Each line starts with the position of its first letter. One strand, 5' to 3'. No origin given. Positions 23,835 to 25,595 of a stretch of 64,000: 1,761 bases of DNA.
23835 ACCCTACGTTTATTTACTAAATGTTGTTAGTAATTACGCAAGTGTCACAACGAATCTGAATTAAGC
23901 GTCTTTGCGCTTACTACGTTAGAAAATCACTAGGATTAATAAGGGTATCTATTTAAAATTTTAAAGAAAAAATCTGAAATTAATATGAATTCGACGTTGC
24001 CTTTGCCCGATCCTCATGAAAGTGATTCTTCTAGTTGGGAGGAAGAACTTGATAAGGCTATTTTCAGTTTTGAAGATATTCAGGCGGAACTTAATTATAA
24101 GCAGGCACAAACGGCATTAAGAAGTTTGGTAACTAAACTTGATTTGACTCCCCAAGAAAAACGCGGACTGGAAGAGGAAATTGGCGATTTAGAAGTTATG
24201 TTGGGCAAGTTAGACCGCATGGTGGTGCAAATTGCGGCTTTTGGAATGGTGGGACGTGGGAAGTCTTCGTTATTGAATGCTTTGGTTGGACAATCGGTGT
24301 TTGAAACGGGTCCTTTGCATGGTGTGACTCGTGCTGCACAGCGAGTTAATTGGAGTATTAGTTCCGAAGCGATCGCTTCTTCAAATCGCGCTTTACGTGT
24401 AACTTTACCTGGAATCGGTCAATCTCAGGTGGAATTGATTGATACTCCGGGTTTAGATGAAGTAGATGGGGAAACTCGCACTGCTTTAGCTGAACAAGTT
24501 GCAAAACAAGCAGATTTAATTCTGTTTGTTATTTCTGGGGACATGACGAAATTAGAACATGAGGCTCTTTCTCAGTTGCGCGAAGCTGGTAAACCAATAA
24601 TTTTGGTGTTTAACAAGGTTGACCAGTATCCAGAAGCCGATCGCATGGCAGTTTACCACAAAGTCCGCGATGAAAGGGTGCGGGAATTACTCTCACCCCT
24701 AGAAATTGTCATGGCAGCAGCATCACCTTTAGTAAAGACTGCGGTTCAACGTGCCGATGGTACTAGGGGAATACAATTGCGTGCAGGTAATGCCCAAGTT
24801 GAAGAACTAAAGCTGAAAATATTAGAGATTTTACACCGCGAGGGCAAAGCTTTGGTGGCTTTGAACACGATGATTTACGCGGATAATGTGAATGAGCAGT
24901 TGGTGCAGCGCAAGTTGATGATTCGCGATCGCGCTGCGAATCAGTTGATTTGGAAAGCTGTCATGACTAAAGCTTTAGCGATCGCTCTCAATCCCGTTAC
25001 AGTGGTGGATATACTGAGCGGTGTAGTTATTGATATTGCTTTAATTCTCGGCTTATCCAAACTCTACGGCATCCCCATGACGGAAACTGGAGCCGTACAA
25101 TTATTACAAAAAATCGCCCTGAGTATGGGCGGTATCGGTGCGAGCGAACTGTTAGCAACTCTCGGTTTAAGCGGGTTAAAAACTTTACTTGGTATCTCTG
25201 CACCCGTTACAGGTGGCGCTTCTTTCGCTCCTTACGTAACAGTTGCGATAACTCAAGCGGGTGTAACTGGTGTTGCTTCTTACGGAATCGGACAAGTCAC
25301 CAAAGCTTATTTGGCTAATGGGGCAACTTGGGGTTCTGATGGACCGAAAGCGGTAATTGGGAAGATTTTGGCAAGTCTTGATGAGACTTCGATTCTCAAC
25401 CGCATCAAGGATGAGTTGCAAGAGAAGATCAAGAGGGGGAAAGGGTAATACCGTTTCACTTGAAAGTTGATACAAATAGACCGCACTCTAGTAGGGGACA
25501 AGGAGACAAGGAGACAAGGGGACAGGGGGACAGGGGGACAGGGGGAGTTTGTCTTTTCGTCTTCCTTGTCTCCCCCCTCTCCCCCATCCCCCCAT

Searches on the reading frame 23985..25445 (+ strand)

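Call 83: search_protein_families(library=pfam, proteins=[window:23985-25445:+], max_evalue=0.00001)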
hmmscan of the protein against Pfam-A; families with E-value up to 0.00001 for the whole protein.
window:23985-25445:+ (487 aa): 5 families
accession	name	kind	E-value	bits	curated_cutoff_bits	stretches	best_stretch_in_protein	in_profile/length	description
PF05128.17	DUF697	-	4e-36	124.6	27.7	1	298-466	2-161/162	Domain of unknown function (DUF697)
PF01926.29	MMR_HSR1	-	2.4e-18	66.7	21.9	1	83-211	2-113/113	50S ribosome-binding GTPase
PF00350.29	Dynamin_N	-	2.1e-15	57.6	27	2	133-211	87-167/168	Dynamin family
PF00009.33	GTP_EFTU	-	3.1e-08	33.9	26.5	1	81-238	4-153/188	Elongation factor Tu GTP binding domain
PF04548.22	AIG1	-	4.1e-06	26.7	27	0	85-224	5-137/212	AIG1 family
